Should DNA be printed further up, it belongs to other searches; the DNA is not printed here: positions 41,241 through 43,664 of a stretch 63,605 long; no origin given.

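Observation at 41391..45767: NHL-propeller/TPR/Yip1 membrane protein and a 745-aa orphan lipoprotein inserted between two ABC permease pairs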

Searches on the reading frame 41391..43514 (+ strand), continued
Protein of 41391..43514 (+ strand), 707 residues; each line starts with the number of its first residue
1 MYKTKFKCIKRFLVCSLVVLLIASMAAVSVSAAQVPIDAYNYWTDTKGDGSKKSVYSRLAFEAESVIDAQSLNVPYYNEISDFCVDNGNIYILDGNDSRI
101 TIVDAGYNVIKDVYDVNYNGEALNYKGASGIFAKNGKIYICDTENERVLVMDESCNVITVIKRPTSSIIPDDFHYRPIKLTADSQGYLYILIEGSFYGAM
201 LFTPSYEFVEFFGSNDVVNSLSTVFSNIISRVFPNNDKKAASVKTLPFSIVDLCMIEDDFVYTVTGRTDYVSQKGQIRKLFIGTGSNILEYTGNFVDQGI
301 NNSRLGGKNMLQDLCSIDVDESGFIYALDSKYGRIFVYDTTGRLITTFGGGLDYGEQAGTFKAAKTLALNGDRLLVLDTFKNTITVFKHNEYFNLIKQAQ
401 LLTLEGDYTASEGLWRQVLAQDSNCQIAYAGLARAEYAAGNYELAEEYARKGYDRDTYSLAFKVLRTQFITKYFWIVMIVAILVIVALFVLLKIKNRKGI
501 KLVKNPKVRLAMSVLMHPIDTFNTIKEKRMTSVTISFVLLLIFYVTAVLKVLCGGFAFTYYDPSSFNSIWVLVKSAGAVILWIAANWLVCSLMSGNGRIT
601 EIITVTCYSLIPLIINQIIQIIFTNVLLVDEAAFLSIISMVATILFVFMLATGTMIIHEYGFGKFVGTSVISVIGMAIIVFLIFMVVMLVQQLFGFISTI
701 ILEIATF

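Call 73: find_related_loci(query=A2, collection=metagenome_contigs, flank=9000)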
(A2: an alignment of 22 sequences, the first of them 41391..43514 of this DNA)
Query A2 (707 aa) in metagenome_contigs; peptide patterns used: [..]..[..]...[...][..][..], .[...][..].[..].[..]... (x = any residue, [..] = any of these).
546 stretches matched a pattern; 381 encode a relative of the query (tblastn E <= 1e-3); the best 80 are kept; 80 distinct loci.
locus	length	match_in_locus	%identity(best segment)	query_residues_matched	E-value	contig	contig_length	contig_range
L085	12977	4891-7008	74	1-707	0e+0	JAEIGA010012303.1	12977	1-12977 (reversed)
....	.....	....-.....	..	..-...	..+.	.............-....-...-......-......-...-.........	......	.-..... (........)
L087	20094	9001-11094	45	10-704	0e+0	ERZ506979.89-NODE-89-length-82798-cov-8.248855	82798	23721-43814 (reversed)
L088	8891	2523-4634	45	3-705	0e+0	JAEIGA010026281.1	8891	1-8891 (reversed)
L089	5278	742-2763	46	32-704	0e+0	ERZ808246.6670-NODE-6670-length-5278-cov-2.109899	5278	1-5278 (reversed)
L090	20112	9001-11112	44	5-704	0e+0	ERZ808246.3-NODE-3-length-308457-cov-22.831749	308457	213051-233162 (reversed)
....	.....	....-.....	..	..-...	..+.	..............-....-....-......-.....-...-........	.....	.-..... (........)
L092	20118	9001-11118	43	3-704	0e+0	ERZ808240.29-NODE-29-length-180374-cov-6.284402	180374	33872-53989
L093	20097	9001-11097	45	3-704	0e+0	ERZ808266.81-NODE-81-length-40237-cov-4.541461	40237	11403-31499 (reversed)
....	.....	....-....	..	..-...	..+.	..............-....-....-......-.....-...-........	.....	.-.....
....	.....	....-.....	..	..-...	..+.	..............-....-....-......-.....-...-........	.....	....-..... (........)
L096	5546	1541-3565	43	31-704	0e+0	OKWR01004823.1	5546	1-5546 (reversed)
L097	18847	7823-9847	43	31-704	0e+0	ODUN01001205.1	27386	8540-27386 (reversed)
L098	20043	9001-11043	44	25-704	0e+0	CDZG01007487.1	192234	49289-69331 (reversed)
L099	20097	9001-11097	45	3-704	0e+0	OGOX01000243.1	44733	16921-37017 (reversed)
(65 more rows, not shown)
